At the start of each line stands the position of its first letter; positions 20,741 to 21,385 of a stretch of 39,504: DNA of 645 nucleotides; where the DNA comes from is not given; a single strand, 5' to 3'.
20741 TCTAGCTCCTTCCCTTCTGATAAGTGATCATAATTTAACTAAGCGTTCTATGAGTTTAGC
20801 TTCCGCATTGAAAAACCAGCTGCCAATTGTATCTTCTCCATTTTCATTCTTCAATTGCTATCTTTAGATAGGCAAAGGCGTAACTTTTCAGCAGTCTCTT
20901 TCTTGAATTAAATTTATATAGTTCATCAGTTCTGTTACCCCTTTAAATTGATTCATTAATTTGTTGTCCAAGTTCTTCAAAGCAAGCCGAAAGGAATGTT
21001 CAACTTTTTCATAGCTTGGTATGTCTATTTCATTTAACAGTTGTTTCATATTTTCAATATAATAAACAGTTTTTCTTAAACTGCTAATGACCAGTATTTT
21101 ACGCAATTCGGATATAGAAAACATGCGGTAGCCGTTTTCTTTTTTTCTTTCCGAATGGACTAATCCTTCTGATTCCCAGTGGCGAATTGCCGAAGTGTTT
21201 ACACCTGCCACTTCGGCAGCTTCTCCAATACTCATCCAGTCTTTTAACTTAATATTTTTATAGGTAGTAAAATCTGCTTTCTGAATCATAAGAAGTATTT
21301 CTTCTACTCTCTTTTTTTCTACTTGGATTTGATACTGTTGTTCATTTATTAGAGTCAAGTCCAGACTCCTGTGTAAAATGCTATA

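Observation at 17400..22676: cfr lies between two apparently identical, directly repeated IS256 variant copies, while the Tn4001 left IS256 is a different allele: signature of an IS256-mediated translocatable cfr unit grafted onto Tn4001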

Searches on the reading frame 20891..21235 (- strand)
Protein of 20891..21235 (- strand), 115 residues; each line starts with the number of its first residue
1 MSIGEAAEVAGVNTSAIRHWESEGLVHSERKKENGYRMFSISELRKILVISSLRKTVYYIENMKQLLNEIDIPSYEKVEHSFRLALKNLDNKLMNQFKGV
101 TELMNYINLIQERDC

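Call 51: search_dna_similar(query=window:20891-21235:-, collection=plasmids, mode=protein, max_rows=20)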
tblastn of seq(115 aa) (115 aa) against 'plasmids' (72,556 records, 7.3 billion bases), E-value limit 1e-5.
Records with a match: 105; places in all: 107; records where one place covers at least 80% of the query: 12.
Best place of each record, by identity: >=99% 3; 60-80% 1; <60% 101.
By first word of the organism name: Rhizobium 24; Streptomyces 10; Escherichia 6; Rhodococcus 4; Shinella 4; Staphylococcus 3; Ralstonia 3; Cytobacillus 3; Paenibacillus 2; Acaryochloris 2; and 32 more.
By predicted mobility (MOB-suite, as given by PLSDB): non-mobilizable 79; mobilizable 16; conjugative 10.
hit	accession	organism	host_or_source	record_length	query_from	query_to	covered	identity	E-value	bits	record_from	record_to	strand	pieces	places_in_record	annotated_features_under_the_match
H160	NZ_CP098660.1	Staphylococcus capitis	Homo sapiens,single cell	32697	1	115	100%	100.0%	2e-71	237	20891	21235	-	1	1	MerR family transcriptional regulator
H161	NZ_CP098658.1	Staphylococcus capitis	Homo sapiens,single cell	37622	1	115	100%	100.0%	2e-71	237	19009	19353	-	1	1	MerR family transcriptional regulator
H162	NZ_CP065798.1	Staphylococcus saprophyticus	pig,single cell,nasal swab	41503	1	115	100%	100.0%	2e-71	237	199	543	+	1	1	MerR family transcriptional regulator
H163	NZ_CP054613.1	Paenibacillus cellulosilyticus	cell culture,soil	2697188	1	109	95%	60.5%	3e-38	142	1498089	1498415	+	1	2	none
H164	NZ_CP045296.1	Paenibacillus cellulositrophicus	cell culture,Thai soil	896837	1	109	95%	57.8%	2e-36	137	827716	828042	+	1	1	MerR family DNA-binding transcriptional regulator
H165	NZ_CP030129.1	Indioceanicola profundi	sediment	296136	1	115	100%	28.9%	3e-6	51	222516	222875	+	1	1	cueR: Cu(I)-responsive transcriptional regulator | heavy metal translocating P-type ATPase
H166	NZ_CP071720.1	Acaryochloris sp. 'Moss Beach'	culture,intertidal zone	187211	1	106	92%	30.3%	4e-6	51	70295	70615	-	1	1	heavy metal-responsive transcriptional regulator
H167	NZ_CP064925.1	Acaryochloris marina S15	cell culture,surface of Pikea pinnata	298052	1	106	92%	30.3%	4e-6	51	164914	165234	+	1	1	heavy metal-responsive transcriptional regulator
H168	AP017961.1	[Synechococcus] sp. NIES-970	-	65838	1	106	92%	29.4%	9e-6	50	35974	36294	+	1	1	transcriptional regulator, MerR family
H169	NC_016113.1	Streptantibioticus cattleyicolor NRRL 8057 = DSM 46488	-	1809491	3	107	91%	28.3%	5e-7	53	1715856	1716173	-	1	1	none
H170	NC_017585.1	Streptantibioticus cattleyicolor NRRL 8057 = DSM 46488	-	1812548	3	107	91%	28.3%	5e-7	53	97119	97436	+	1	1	none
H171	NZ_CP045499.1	Mesorhizobium sp. INR15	pure culture,nutrient broth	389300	1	110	96%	26.4%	7e-6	50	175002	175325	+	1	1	cueR: Cu(I)-responsive transcriptional regulator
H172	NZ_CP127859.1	Kocuria rosea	single cell culture,deep sea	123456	1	90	78%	32.2%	3e-8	57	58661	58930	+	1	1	MerR family transcriptional regulator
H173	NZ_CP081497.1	Streptomyces sp. BHT-5-2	whole organism,plant soil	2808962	1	90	78%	31.1%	5e-7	53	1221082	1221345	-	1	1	none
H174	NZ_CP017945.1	Phyllobacterium zundukense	Oxytropis triphylla,cell culture,root ...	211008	1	67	58%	40.3%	3e-7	54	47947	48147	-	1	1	cueR: Cu(I)-responsive transcriptional regulator | 2Fe-2S iron-sulfur cluster-binding protein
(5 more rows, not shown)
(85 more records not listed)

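Call 52: get_annotated_region(hit=H164, flank=5000)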
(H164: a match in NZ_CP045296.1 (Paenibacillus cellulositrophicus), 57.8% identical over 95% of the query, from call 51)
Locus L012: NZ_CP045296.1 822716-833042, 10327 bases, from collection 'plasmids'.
description: Paenibacillus cellulositrophicus strain KACC 16577 plasmid unnamed1, complete sequence
organism: Paenibacillus cellulositrophicus (NCBI taxid 562959)
taxonomy: Bacteria; Bacillota; Bacilli; Bacillales; Paenibacillaceae; Paenibacillus; Paenibacillus cellulositrophicus
host: -; source: cell culture,Thai soil; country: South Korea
typing (MOB-suite, as given by PLSDB): non-mobilizable
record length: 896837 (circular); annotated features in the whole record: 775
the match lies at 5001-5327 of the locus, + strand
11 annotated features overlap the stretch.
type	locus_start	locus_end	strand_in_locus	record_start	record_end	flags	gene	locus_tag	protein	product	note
CDS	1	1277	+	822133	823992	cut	-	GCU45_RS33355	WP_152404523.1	HAMP domain-containing sensor histidine kinase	GO:0007165 - signal transduction [Evidence IEA]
CDS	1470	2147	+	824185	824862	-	-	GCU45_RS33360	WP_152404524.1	GDSL-type esterase/lipase family protein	-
CDS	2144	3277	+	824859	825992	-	-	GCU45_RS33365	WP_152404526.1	acyltransferase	-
CDS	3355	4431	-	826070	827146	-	-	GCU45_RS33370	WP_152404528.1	GntR family transcriptional regulator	-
CDS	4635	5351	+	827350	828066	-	-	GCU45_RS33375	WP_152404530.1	MerR family DNA-binding transcriptional regulator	GO:0006355 - regulation of DNA-templated transcription [Evidence IEA]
CDS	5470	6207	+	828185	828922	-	-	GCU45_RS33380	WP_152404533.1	SDR family oxidoreductase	-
CDS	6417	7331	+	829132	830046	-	-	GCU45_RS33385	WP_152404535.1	tetratricopeptide repeat protein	-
CDS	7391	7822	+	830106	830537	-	-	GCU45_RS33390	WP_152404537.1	SRPBCC family protein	-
CDS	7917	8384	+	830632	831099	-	-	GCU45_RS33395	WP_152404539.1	MarR family transcriptional regulator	-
CDS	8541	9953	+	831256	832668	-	-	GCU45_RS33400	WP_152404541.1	MDR family MFS transporter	GO:0055085 - transmembrane transport [Evidence IEA]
CDS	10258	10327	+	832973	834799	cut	-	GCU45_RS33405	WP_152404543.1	sensor histidine kinase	GO:0007165 - signal transduction [Evidence IEA]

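Call 53: get_annotated_region(hit=H163, flank=5000)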
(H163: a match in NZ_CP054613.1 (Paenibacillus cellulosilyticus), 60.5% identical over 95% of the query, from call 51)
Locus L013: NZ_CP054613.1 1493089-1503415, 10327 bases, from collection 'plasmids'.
description: Paenibacillus cellulosilyticus strain KACC 14175 plasmid unnamed4, complete sequence
organism: Paenibacillus cellulosilyticus (NCBI taxid 375489)
taxonomy: Bacteria; Bacillota; Bacilli; Bacillales; Paenibacillaceae; Paenibacillus; Paenibacillus cellulosilyticus
host: -; source: cell culture,soil; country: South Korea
typing (MOB-suite, as given by PLSDB): non-mobilizable
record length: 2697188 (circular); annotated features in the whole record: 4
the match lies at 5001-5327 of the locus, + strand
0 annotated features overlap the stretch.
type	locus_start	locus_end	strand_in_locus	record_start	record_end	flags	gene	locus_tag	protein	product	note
